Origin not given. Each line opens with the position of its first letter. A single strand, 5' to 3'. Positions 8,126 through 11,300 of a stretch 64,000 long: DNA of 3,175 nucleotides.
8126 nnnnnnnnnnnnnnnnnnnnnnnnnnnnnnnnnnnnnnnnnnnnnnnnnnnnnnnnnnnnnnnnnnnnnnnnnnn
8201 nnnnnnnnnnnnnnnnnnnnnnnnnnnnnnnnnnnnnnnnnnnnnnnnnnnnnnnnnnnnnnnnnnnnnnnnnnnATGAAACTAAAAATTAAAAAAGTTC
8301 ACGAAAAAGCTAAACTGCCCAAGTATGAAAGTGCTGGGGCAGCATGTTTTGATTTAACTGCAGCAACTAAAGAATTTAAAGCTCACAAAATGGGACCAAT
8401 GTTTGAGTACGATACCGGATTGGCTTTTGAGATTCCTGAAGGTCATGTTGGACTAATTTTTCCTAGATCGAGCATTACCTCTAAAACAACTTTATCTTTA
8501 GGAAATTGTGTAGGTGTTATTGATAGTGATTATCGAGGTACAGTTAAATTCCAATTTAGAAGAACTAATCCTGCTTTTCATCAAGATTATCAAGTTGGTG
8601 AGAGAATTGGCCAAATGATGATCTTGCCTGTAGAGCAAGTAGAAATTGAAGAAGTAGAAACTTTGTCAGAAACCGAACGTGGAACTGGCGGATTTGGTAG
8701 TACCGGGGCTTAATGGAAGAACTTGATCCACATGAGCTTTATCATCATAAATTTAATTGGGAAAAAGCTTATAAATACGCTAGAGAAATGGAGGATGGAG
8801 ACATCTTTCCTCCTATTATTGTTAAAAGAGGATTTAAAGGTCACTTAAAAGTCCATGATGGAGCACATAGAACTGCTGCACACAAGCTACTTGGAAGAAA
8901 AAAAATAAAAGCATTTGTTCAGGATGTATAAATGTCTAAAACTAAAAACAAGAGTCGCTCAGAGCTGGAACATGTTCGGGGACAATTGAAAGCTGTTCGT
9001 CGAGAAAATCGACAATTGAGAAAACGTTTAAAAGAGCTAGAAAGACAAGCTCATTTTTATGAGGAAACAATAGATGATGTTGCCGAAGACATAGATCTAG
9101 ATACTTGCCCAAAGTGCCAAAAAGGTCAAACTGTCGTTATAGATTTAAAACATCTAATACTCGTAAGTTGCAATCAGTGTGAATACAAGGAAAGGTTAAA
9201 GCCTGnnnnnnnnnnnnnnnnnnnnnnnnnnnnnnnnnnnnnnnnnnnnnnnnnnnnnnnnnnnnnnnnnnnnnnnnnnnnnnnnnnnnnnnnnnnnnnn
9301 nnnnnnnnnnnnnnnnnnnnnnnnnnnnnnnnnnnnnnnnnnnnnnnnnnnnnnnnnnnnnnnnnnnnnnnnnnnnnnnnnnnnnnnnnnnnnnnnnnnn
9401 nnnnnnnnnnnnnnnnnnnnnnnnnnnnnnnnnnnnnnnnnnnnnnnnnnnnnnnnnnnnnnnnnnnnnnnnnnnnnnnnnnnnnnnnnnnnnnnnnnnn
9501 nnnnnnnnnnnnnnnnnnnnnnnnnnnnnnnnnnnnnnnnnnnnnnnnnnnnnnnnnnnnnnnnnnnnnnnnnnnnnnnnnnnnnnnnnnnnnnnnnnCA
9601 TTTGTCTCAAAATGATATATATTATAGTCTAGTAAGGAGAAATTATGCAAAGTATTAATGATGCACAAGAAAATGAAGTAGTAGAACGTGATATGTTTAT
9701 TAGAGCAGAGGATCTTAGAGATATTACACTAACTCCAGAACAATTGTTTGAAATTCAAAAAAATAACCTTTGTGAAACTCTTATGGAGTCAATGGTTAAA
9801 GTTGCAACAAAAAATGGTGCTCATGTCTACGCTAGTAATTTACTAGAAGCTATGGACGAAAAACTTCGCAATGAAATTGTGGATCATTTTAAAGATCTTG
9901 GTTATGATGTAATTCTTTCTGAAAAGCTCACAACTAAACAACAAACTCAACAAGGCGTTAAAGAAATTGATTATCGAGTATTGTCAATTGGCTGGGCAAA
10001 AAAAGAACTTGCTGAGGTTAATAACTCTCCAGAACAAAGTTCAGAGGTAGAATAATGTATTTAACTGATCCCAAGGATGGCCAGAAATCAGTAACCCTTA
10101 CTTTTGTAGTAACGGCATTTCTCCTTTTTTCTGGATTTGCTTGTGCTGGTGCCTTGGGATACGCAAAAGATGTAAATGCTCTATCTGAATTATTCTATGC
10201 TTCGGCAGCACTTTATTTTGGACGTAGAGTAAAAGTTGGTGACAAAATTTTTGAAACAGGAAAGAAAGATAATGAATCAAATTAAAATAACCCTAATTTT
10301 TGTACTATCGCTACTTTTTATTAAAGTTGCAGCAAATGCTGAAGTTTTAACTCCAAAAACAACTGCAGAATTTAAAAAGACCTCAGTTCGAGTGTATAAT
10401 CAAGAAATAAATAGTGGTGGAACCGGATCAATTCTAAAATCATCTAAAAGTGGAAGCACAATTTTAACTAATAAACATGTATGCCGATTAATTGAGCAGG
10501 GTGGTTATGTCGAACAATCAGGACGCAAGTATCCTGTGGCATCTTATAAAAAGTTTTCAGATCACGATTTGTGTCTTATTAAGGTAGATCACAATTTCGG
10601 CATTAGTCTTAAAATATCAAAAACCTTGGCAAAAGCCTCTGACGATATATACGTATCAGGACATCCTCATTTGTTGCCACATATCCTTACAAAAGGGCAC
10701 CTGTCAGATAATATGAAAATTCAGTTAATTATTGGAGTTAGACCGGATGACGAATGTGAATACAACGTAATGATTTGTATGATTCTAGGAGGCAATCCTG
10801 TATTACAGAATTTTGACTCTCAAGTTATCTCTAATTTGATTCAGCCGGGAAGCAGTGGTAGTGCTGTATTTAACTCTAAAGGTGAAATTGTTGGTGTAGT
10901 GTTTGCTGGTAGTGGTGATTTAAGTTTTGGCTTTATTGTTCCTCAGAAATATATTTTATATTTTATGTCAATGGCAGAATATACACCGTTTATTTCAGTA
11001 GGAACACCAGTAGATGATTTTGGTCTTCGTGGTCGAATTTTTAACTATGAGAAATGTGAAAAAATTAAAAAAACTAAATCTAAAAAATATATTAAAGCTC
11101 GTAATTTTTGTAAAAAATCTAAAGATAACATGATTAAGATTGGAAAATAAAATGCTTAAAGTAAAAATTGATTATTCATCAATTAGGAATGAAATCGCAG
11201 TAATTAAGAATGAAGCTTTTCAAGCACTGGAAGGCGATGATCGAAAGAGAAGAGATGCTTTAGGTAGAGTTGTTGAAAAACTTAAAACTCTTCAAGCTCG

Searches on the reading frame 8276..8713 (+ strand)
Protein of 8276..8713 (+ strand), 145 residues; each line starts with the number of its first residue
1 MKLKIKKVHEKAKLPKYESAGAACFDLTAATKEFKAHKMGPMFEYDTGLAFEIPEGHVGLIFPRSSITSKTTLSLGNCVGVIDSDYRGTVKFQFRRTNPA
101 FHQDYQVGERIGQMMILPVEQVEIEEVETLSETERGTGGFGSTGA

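Call 10: search_protein_families(library=pfam, proteins=[window:8276-8713:+], max_evalue=0.01)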
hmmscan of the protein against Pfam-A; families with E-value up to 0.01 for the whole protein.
window:8276-8713:+ (145 aa): 2 families
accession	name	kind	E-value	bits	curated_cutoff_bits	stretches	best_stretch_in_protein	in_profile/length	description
PF00692.24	dUTPase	-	6.7e-25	87.8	22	1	11-144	2-129/129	dUTPase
PF22769.1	DCD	-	0.00053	20.5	27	1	51-116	87-150/153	dCTP deaminase-like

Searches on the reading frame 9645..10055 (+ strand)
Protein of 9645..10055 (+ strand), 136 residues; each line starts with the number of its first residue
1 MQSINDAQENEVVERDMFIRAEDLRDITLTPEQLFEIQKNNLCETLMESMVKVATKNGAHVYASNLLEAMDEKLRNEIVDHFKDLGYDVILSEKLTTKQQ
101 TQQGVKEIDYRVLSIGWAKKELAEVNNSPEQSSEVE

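Call 10: search_protein_families(library=pfam, proteins=[window:9645-10055:+], max_evalue=0.01)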
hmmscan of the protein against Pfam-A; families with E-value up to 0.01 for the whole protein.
window:9645-10055:+ (136 aa): 2 families
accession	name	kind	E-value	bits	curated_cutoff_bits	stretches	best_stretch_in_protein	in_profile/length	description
PF00070.33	Pyr_redox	-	0.002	19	22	1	63-109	31-78/82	Pyridine nucleotide-disulphide oxidoreductase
PF04558.20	tRNA_synt_1c_R1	-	0.005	17.3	28.6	1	22-106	5-90/162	Glutaminyl-tRNA synthetase, non-specific RNA binding region part 1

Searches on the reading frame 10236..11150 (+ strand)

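Call 10: search_protein_families(library=pfam, proteins=[window:10236-11150:+], max_evalue=0.01)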
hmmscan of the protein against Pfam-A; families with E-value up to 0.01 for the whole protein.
window:10236-11150:+ (304 aa): 5 families
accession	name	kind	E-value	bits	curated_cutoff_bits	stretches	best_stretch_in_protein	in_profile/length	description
PF13365.12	Trypsin_2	-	3.8e-13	50.8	27.6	1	62-221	1-144/144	Trypsin-like peptidase domain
PF00089.32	Trypsin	-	4.3e-06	27.2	20.6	1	72-227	33-200/220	Trypsin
PF10459.15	Peptidase_S46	-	0.00047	19.4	22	1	200-225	628-653/698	Peptidase S46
PF00949.27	Peptidase_S7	-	0.0013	19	20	1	203-226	94-117/131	Peptidase S7, Flavivirus NS3 serine protease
PF01732.22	Mycop_pep_DUF31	-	0.0075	16.4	27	0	202-224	324-346/346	Mycoplasma peptidase (DUF31)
